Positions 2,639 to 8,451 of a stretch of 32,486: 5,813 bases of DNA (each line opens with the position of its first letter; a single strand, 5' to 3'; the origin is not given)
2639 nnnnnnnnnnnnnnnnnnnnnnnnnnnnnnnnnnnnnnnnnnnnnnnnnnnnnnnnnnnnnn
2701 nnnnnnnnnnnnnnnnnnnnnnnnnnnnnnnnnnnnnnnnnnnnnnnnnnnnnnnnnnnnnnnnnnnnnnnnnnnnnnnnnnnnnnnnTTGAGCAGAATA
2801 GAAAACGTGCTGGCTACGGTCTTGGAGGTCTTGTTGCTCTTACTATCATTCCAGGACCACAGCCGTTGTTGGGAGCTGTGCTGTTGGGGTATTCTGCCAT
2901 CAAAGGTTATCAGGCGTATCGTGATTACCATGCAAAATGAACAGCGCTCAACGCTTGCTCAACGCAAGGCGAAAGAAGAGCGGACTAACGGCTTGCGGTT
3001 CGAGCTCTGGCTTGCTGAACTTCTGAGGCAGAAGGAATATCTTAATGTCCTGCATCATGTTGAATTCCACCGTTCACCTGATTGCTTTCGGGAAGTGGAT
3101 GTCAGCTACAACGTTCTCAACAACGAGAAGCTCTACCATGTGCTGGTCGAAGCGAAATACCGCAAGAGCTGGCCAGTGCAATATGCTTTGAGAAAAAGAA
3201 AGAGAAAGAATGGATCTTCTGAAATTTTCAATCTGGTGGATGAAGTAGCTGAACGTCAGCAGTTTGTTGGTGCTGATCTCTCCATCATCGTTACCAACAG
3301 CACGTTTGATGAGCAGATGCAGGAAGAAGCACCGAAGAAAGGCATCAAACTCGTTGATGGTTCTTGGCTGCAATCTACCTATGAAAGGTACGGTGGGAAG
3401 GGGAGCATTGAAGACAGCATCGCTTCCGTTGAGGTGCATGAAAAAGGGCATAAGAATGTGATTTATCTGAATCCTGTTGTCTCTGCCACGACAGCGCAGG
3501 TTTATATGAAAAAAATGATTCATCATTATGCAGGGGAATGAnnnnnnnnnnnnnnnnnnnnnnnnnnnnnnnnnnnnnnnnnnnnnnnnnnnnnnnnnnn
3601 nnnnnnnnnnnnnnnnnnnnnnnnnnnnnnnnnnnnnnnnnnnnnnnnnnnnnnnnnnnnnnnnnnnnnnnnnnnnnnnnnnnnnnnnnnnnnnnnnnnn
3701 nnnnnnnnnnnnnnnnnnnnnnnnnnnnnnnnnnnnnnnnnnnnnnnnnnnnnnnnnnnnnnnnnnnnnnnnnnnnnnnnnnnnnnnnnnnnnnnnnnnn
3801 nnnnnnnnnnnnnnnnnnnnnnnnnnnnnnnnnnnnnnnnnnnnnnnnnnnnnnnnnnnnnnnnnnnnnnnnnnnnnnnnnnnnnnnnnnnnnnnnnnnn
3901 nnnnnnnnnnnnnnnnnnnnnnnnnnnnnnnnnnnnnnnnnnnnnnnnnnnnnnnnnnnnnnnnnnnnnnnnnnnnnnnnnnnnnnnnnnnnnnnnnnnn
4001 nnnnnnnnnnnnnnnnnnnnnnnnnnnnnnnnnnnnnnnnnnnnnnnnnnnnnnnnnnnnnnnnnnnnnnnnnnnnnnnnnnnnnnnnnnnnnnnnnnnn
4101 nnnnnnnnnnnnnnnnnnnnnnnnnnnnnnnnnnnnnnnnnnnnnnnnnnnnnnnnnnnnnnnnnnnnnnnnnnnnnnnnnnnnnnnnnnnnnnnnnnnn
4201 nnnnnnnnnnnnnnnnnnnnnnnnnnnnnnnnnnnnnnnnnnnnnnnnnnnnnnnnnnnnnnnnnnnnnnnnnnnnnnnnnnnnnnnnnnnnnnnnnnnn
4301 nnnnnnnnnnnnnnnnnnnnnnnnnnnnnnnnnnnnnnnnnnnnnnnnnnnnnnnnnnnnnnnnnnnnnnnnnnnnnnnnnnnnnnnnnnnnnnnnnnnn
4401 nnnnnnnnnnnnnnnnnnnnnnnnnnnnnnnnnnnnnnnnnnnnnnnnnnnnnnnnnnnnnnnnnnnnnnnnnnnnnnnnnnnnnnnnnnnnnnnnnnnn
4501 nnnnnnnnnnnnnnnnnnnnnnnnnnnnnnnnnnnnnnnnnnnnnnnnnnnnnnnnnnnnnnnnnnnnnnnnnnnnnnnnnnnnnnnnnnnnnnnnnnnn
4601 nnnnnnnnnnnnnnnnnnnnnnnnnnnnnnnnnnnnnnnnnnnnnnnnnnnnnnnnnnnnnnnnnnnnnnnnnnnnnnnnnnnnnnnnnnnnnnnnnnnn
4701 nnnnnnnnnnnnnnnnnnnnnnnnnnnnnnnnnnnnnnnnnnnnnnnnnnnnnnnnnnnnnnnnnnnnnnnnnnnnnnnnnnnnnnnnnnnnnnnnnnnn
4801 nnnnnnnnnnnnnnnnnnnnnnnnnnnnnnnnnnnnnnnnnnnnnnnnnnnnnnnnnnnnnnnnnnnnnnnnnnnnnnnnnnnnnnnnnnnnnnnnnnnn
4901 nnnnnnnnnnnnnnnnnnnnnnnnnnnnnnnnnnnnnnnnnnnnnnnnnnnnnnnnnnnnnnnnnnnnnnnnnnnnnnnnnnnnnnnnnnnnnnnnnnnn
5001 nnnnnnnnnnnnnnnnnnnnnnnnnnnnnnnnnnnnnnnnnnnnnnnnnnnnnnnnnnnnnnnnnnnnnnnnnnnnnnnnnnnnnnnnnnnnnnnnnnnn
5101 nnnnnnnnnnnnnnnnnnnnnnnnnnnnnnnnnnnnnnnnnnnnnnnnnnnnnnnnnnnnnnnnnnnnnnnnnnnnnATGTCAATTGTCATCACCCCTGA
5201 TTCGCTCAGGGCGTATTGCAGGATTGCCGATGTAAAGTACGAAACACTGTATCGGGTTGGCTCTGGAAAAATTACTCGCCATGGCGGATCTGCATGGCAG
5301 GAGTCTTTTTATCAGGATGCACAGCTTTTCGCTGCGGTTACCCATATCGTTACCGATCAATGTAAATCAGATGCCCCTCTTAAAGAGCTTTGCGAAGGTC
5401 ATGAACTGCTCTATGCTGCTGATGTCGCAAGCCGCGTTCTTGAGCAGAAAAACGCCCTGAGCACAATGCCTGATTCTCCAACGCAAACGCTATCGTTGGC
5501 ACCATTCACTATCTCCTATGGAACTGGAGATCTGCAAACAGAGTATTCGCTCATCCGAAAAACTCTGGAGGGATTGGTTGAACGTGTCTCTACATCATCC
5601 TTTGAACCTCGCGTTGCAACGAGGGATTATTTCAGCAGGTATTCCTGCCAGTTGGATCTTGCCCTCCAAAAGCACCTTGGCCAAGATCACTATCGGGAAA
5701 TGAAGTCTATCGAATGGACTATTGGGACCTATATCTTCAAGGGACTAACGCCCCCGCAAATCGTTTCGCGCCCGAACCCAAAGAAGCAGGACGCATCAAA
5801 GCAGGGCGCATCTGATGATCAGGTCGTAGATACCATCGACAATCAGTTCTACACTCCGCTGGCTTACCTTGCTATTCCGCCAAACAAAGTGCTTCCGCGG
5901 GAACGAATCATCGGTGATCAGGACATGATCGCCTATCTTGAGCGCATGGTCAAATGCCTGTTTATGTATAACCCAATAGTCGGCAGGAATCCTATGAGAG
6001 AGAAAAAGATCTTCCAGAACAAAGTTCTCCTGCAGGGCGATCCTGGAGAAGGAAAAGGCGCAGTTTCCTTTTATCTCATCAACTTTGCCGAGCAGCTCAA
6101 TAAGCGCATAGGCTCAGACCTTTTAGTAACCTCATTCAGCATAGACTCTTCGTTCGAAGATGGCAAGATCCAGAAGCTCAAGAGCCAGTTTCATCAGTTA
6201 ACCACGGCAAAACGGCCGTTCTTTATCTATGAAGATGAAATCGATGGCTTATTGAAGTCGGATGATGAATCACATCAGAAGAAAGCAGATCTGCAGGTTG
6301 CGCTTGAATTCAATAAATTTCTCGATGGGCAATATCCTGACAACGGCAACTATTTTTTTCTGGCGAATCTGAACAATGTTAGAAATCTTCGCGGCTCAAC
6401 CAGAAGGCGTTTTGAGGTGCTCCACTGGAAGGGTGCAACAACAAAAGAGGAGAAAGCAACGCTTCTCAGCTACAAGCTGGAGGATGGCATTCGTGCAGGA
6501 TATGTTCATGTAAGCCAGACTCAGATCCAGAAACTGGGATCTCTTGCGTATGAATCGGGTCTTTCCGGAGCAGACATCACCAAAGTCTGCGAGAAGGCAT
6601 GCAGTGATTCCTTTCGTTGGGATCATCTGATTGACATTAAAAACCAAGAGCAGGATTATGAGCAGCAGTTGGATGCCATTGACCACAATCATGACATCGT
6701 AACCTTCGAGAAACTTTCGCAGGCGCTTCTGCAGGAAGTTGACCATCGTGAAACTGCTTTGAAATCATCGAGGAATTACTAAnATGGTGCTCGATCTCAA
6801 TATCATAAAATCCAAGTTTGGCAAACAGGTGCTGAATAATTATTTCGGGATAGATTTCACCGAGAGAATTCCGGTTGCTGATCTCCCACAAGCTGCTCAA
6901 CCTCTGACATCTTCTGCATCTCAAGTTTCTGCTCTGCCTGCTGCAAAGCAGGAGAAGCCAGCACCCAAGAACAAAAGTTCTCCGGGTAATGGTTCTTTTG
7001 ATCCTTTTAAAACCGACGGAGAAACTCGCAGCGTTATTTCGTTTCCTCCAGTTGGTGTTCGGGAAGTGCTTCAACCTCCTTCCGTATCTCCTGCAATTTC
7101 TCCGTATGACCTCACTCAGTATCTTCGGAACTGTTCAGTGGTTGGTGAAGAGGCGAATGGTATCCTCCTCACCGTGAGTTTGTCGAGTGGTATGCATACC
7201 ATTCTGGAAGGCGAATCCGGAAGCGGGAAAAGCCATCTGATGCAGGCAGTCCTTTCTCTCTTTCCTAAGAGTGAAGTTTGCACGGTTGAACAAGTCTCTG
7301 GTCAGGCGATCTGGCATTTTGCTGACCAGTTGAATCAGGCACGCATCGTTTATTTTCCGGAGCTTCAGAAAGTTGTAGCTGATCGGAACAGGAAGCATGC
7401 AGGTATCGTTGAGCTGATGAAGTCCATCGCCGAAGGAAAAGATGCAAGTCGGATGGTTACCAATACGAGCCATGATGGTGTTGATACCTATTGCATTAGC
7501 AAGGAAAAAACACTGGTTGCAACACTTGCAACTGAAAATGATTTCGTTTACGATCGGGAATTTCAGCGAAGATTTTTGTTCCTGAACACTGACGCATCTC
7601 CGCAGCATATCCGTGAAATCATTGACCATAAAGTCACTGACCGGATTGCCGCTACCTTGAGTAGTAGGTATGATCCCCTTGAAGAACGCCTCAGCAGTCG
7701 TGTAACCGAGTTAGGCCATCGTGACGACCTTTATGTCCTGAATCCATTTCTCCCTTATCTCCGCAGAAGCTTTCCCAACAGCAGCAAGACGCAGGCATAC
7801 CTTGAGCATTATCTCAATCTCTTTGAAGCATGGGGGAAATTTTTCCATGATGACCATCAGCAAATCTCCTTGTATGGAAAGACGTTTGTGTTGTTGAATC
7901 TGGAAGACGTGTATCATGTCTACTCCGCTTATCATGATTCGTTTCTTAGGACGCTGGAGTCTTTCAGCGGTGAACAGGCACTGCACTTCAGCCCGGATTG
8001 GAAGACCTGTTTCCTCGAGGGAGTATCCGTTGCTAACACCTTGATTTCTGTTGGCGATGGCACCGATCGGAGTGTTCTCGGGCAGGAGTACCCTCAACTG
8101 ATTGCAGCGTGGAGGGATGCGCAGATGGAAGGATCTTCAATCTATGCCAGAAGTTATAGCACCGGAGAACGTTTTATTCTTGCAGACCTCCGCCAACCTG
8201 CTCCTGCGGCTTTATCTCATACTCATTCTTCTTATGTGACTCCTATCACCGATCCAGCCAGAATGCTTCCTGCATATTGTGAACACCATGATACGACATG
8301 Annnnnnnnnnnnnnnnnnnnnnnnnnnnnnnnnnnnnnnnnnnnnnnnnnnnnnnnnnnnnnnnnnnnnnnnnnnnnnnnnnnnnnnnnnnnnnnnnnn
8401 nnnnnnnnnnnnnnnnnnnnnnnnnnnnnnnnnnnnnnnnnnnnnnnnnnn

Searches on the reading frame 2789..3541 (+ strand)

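Call 5: search_protein_families(library=pfam, proteins=[window:2789-3541:+], max_evalue=0.01)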
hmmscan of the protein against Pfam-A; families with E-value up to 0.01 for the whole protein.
window:2789-3541:+ (250 aa): 1 family
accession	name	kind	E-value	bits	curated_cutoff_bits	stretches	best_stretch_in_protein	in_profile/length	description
PF04471.18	Mrr_cat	-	1.4e-06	28.8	21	1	66-195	4-112/115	Restriction endonuclease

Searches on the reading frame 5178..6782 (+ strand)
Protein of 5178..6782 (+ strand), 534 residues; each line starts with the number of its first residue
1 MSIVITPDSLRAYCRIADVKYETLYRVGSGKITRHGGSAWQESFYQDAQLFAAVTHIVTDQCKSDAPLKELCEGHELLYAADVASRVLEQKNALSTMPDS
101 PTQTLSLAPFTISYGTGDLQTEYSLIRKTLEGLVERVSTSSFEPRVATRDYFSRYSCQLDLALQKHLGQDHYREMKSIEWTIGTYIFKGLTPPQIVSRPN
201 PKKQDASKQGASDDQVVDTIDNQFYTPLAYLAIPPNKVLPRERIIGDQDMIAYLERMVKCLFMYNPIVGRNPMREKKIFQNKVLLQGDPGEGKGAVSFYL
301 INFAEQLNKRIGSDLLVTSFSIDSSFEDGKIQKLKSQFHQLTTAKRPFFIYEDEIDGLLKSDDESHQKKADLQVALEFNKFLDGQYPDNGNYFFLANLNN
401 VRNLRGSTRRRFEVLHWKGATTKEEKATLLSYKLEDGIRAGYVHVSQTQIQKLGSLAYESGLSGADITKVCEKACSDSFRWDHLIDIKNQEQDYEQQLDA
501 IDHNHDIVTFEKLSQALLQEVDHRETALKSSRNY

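Call 5: search_protein_families(library=pfam, proteins=[window:5178-6782:+], max_evalue=0.01)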
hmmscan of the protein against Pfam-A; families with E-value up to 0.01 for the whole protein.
window:5178-6782:+ (534 aa): 1 family
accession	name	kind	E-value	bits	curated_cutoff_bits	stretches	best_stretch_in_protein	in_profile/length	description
PF00004.35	AAA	-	2.9e-05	25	21.2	1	283-414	1-125/131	ATPase family associated with various cellular activities (AAA)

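Call 60: search_protein_families(library=padloc, proteins=[window:5178-6782:+], max_evalue=0.01)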
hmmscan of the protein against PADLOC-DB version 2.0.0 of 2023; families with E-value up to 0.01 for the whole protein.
window:5178-6782:+ (534 aa): 0 families

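Call 61: search_protein_families(library=phrogs, proteins=[window:5178-6782:+], max_evalue=0.01)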
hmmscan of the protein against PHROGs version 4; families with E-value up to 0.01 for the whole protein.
window:5178-6782:+ (534 aa): 0 families

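Call 93: search_solved_structures(query=window:5178-6782:+, max_evalue=0.001)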
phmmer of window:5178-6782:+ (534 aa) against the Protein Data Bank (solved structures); distinct sequences matched with E-value up to 0.001: 6.
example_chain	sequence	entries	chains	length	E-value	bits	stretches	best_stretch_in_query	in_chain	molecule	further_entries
4l15_A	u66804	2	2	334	1.2e-06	31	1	283-480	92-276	Fidgetin-like protein 1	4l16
1xwi_A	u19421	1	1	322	3.2e-06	29.5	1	281-475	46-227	SKD1 protein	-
7l9x_A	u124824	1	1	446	3.8e-06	29.3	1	276-475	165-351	Vacuolar protein sorting-associated protein 4B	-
2zam_A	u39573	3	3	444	4.9e-06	28.9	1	281-475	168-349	Vacuolar protein sorting-associating protein 4B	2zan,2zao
5w0t_A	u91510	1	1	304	5.1e-05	25.6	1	228-480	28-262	Protein MSP1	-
6b5d_A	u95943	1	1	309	0.00081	21.6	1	283-480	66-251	Meiotic spindle formation protein mei-1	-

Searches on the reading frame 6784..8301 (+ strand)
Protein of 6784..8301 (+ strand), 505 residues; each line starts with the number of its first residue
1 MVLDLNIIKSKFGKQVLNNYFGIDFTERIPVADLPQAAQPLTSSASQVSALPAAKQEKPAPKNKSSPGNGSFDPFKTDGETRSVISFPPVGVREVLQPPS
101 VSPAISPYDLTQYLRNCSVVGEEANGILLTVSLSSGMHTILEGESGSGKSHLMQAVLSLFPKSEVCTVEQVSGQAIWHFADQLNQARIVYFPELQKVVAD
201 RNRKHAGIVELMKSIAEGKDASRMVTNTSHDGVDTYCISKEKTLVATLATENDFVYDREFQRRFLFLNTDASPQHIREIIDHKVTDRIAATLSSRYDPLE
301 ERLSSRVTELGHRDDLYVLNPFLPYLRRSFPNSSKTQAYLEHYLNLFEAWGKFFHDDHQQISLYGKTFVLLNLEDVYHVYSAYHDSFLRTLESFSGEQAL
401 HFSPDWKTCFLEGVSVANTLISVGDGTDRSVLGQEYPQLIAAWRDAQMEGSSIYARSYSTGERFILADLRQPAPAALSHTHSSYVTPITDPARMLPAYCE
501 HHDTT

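Call 5: search_protein_families(library=pfam, proteins=[window:6784-8301:+], max_evalue=0.01)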
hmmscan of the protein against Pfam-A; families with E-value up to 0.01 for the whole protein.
window:6784-8301:+ (505 aa): 7 families
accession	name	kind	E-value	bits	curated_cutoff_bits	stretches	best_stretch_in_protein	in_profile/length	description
PF13191.12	AAA_16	-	0.0011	19.9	32.6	1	132-190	20-81/167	AAA ATPase domain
PF13555.12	AAA_29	-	0.002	18.3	27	1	135-160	22-46/61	P-loop containing region of AAA domain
PF00005.33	ABC_tran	-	0.003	18.6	25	1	130-194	5-67/137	ABC transporter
PF01078.27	Mg_chelatase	-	0.0045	16.8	20.3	1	119-165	5-51/207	Magnesium chelatase, subunit ChlI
PF13401.12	AAA_22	-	0.0057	17.4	27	0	137-172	6-43/130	AAA domain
PF05272.17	VapE-like_dom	-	0.0072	16.2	25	0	139-301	54-197/217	Virulence-associated protein E-like domain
PF12775.13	AAA_7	-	0.0098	15.9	25.8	0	126-166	23-63/181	P-loop containing dynein motor region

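Call 60: search_protein_families(library=padloc, proteins=[window:6784-8301:+], max_evalue=0.01)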
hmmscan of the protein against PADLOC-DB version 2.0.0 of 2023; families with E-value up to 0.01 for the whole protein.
window:6784-8301:+ (505 aa): 2 families
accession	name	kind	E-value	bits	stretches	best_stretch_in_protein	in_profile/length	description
PDLC04140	mad8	-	0.00037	18.1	1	130-183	21-67/314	mads_8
PDLC02165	Avs2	-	0.007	12.1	0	112-168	183-242/1375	-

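Call 61: search_protein_families(library=phrogs, proteins=[window:6784-8301:+], max_evalue=0.01)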
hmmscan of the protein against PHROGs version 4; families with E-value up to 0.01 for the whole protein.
window:6784-8301:+ (505 aa): 2 families
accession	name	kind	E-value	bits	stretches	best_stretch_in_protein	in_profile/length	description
phrog_12057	-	unknown function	3.2e-11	43.7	1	108-284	14-189/493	-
phrog_2376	-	other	0.0011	19.4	1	137-212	75-152/363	ATPase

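Call 92: search_solved_structures(query=window:6784-8301:+, max_evalue=1)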
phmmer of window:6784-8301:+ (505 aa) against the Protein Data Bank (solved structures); distinct sequences matched with E-value up to 1: 5.
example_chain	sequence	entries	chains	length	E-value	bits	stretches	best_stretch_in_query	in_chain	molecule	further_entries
8wdb_D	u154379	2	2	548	0.21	13.4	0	131-168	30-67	Probable dipeptide-transport ATP-binding protein ABC transporter DppD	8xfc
8wd9_D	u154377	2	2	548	0.21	13.4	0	131-168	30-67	Probable dipeptide-transport ATP-binding protein ABC transporter DppD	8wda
8q67_A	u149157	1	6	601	0.21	13.3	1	100-180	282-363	DNA helicase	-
8h4q_N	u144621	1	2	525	0.24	13.1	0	5-49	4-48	Rhodanese domain-containing protein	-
8h4h_N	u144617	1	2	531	0.29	12.9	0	6-49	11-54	Rhodanese domain-containing protein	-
